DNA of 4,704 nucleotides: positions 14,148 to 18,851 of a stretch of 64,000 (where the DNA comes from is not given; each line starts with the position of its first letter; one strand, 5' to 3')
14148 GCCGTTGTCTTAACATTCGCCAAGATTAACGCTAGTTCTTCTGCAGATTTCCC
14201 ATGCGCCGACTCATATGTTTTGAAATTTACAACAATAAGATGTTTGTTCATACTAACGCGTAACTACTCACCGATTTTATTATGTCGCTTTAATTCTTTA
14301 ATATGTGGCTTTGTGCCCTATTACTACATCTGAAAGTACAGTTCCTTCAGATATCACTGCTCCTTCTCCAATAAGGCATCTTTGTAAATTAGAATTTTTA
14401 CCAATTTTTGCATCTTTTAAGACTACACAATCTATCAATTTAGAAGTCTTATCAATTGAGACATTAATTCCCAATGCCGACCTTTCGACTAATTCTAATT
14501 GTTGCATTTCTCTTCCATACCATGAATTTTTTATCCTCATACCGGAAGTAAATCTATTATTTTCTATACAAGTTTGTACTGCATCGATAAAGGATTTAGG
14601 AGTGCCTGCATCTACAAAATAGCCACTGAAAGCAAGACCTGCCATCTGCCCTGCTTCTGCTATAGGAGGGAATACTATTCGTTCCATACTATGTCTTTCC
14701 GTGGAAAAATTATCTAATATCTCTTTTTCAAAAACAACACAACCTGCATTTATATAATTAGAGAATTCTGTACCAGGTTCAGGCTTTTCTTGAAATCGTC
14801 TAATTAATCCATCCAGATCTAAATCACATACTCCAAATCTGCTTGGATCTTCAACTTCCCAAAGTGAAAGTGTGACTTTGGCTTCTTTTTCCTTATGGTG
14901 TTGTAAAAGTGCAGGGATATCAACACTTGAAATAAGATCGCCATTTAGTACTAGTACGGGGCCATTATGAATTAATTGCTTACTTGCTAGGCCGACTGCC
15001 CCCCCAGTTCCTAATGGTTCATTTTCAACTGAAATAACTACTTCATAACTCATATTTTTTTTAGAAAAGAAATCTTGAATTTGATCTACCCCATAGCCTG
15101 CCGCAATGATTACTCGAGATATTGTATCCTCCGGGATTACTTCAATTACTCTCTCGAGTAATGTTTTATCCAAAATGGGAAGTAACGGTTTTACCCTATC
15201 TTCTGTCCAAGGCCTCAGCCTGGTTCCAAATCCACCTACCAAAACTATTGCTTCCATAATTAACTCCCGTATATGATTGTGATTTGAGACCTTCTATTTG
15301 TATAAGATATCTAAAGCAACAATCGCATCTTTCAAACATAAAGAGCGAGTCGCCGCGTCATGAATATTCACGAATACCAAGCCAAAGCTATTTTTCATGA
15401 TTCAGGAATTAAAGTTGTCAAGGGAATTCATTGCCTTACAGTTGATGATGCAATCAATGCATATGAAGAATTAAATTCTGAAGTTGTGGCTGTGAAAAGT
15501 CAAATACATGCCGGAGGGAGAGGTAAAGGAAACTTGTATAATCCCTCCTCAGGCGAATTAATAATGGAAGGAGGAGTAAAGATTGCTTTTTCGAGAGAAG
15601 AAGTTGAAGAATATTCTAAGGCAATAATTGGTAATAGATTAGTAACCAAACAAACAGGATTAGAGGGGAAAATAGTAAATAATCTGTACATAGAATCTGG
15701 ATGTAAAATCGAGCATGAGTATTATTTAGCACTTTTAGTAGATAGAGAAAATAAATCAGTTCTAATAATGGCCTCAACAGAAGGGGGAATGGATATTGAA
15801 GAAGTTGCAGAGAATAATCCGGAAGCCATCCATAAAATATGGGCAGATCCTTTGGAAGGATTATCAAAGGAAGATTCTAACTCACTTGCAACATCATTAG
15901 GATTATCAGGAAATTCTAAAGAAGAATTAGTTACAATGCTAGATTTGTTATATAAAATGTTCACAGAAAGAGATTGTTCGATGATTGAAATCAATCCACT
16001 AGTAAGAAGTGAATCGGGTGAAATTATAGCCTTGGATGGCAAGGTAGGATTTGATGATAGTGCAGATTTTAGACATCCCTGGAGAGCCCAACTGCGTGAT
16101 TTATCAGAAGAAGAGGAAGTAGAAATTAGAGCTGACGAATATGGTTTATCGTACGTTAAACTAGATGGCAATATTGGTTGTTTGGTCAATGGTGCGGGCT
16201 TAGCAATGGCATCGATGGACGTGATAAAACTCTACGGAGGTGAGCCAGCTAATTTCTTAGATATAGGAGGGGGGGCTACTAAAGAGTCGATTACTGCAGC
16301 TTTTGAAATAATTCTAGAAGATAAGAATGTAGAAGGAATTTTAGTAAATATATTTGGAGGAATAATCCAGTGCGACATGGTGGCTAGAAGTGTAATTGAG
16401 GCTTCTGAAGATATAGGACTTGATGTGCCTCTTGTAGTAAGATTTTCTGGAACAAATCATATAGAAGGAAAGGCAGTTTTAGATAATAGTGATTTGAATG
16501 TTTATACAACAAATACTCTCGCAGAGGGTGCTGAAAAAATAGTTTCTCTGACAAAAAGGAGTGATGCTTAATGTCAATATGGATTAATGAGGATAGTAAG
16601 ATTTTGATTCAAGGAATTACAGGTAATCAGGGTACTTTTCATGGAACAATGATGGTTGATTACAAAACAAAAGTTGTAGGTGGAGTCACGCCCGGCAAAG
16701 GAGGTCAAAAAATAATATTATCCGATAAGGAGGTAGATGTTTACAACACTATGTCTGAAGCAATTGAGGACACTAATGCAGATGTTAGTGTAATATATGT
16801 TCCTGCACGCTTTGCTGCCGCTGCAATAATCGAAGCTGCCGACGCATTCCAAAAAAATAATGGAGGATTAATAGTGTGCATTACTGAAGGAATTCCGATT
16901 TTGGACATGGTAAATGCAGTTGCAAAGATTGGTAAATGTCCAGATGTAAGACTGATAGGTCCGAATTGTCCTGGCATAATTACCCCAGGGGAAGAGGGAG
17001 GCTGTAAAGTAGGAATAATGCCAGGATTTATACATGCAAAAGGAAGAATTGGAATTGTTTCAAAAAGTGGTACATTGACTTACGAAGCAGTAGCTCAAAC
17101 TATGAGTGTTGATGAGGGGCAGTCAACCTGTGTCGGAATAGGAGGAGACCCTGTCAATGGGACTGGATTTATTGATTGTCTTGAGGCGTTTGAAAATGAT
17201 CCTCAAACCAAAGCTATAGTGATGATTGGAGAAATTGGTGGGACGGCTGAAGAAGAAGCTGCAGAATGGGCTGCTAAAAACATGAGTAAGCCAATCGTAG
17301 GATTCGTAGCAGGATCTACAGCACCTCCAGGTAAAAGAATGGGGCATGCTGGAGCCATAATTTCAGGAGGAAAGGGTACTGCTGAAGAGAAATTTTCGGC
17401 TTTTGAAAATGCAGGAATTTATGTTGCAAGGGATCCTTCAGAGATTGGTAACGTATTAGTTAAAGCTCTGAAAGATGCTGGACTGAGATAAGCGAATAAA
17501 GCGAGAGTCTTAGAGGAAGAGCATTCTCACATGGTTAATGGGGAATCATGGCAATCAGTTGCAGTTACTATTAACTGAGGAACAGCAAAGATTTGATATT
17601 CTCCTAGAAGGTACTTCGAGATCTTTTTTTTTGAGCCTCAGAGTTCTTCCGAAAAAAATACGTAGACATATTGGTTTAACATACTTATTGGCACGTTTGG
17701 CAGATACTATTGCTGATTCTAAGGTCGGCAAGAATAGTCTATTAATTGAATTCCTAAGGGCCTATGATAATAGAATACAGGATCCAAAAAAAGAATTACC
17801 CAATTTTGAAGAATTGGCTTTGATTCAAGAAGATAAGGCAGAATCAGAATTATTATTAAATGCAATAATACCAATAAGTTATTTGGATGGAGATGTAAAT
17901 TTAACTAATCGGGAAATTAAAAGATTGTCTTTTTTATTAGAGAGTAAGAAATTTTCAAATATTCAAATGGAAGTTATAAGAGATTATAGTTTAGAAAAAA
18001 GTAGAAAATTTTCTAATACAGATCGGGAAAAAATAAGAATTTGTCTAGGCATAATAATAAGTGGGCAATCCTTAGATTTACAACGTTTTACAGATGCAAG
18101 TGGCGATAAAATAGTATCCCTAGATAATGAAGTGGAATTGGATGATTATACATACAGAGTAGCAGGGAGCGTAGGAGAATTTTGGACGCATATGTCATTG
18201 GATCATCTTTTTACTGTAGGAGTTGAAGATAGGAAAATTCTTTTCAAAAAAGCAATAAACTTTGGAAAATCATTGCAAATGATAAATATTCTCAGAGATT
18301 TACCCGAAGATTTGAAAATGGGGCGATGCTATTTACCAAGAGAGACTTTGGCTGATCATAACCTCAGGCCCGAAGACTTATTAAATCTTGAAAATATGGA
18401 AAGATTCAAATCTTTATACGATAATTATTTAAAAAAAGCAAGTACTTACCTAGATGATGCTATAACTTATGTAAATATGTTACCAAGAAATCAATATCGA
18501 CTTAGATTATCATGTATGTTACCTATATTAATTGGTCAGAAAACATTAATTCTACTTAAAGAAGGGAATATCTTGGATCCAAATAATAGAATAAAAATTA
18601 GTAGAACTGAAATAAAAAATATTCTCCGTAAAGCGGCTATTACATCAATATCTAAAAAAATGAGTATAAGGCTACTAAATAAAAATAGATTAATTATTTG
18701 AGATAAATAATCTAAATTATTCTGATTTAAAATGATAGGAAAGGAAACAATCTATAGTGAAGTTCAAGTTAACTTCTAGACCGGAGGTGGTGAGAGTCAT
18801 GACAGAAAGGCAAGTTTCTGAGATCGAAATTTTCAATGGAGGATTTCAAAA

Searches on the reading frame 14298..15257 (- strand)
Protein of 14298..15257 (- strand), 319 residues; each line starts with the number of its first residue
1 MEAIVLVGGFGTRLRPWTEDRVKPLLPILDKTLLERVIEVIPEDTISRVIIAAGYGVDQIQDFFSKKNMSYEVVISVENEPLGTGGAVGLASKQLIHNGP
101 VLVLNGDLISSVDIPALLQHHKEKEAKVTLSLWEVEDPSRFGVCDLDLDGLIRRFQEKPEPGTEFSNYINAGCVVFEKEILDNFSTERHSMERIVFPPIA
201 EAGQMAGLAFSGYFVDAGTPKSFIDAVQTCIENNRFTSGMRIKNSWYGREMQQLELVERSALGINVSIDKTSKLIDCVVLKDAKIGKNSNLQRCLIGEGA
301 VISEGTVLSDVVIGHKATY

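Call 70: search_protein_families(library=pfam, proteins=[window:14298-15257:-], max_evalue=0.00001)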
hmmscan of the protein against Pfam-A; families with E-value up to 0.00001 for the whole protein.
window:14298-15257:- (319 aa): 4 families
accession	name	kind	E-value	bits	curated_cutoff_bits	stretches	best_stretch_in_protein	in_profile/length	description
PF00483.29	NTP_transferase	-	3.3e-39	135.4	21.2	1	3-229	2-241/245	Nucleotidyl transferase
PF12804.13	NTP_transf_3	-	2e-10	41.5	27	1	3-130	1-120/160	MobA-like NTP transferase domain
PF24894.1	Hexapep_GlmU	-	2e-08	34.7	23.3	1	257-307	32-82/104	GlmU-like, C-terminal hexapeptide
PF25084.1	LbH_EIF2B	-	4.4e-08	33.5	54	1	256-314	35-94/105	EIF2B subunit epsilon LbH domain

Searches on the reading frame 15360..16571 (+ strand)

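Call 70: search_protein_families(library=pfam, proteins=[window:15360-16571:+], max_evalue=0.00001)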
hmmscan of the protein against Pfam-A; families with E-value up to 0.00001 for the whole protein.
window:15360-16571:+ (403 aa): 3 families
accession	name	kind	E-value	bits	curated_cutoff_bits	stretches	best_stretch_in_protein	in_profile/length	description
PF08442.15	ATP-grasp_2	-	3e-71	239.7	29.5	1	2-215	1-201/202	ATP-grasp domain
PF00549.24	Ligase_CoA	-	6.5e-30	104.3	24.5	1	275-394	1-127/128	CoA-ligase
PF24948.1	Citrate_synth_N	-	8.7e-15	55.1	83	1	73-238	71-227/232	ATP-citrate synthase ATP-grasp domain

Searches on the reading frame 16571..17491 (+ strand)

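Call 70: search_protein_families(library=pfam, proteins=[window:16571-17491:+], max_evalue=0.00001)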
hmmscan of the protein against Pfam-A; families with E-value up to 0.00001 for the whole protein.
window:16571-17491:+ (306 aa): 3 families
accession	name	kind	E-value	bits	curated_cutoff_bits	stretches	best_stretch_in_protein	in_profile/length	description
PF00549.24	Ligase_CoA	-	3.2e-26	92.4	24.5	1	163-281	1-125/128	CoA-ligase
PF02629.25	CoA_binding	-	1.2e-23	84.1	22.3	1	6-107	1-97/97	CoA binding domain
PF13607.11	Succ_CoA_lig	-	8.7e-12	45.4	27.4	1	157-293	1-132/138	Succinyl-CoA ligase like flavodoxin domain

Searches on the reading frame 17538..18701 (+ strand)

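Call 70: search_protein_families(library=pfam, proteins=[window:17538-18701:+], max_evalue=0.00001)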
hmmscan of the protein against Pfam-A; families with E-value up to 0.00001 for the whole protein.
window:17538-18701:+ (387 aa): 1 family
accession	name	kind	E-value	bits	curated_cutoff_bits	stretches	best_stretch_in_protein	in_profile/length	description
PF00494.24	SQS_PSY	-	5.2e-42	144.8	26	1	25-356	3-261/263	Squalene/phytoene synthase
